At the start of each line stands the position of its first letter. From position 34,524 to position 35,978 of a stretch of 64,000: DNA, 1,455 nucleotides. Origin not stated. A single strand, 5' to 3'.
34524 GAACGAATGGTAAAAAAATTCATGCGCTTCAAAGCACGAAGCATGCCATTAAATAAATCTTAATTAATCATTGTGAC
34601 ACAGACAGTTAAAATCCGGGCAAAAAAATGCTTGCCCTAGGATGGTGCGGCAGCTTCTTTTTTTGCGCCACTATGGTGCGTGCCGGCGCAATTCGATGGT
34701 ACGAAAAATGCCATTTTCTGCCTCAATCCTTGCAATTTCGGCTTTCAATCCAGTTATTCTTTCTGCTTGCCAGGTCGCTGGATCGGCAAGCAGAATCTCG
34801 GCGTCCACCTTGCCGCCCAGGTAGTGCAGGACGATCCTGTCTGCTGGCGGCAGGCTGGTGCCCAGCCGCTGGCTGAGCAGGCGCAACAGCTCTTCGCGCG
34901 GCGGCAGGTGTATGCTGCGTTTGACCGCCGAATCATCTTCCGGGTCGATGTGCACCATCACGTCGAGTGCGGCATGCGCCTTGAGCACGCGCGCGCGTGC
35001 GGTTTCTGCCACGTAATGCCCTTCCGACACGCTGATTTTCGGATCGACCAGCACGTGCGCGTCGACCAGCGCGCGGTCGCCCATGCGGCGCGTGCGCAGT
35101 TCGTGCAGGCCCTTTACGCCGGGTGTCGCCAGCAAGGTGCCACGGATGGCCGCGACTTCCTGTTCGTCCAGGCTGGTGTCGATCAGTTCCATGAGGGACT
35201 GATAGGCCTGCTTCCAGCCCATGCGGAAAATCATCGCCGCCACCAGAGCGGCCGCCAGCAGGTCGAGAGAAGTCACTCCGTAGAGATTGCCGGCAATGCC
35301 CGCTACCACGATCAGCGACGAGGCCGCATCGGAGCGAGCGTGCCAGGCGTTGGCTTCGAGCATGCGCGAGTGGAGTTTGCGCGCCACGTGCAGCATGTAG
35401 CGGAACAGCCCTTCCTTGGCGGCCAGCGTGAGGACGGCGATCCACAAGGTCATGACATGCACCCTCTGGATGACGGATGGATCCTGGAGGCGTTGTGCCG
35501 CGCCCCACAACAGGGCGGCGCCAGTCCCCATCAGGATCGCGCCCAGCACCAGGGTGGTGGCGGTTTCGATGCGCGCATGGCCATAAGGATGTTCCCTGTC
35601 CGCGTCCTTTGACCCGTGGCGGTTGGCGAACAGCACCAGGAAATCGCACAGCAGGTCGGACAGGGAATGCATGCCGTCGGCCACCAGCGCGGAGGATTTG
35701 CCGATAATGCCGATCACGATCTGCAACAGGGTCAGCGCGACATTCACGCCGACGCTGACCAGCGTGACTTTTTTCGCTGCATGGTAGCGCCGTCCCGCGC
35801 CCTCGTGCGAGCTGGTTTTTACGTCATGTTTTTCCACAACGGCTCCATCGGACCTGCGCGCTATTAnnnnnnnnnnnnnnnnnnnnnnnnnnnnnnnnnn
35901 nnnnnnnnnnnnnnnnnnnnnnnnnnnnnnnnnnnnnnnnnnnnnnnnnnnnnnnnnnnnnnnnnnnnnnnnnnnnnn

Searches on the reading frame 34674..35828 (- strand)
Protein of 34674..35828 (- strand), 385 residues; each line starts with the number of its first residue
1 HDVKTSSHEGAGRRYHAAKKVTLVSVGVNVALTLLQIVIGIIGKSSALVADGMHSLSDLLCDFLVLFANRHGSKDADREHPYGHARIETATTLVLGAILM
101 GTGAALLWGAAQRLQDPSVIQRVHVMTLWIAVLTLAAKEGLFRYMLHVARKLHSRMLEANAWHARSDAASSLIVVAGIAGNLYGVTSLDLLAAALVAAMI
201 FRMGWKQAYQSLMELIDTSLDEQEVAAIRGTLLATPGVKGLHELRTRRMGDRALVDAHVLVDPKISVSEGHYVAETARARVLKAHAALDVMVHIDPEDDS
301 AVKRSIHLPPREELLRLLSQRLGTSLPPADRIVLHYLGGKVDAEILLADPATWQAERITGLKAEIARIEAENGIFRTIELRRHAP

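Call 25: search_protein_families(library=pfam, proteins=[window:34674-35828:-], max_evalue=0.01)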
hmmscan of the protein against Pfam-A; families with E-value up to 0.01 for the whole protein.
window:34674-35828:- (385 aa): 2 families
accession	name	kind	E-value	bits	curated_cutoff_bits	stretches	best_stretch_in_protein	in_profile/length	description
PF01545.26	Cation_efflux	-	2.6e-42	145.3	26.6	1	23-215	2-197/198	Cation efflux family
PF16916.11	ZT_dimer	-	4.5e-23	81.5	26.7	1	220-297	1-78/78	Dimerisation domain of Zinc Transporter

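Call 70: search_protein_families(library=ncbifam, proteins=[window:34674-35828:-], max_evalue=1)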
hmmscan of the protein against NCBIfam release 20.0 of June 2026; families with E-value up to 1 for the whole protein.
window:34674-35828:- (385 aa): 10 families
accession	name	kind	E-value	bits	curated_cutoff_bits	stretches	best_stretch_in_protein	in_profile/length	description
TIGR01297.1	CDF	superfamily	4.6e-62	209.9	82.35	1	19-298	2-284/285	cation diffusion facilitator family transporter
NF033616.1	CDF_MamB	equivalog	1.2e-50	172.6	350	1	19-294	6-281/284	magnetosome biogenesis CDF transporter MamB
NF033615.1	CDF_MamM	equivalog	1.4e-50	172.2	350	1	17-286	7-277/290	magnetosome biogenesis CDF transporter MamM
NF050169.1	CatEfflxFieF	equivalog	1.6e-39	135.8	420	1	20-296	6-281/282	cation efflux pump FieF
NF052602.1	Zn_efflux_Cdf31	equivalog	5.8e-37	127.7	460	1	17-298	5-291/299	CDF family zinc efflux transporter Cdf31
NF040994.1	MamV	equivalog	3.9e-36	124.8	500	1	20-287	12-277/319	CDF transporter MamV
NF007064.0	PRK09509.1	equivalog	2.5e-32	112.1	447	1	23-297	14-287/300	CDF family cation-efflux transporter FieF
NF052621.1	MngEfTpMntE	equivalog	6.8e-30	104.5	500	1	19-300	3-285/293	manganese efflux transporter MntE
NF002923.0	PRK03557.1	equivalog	3.1e-20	72.7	408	1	16-263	15-261/313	CDF family zinc transporter ZitB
NF033827.1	CDF_efflux_DmeF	equivalog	2.3e-08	33.8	250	2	8-136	4-131/309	CDF family Co(II)/Ni(II) efflux transporter DmeF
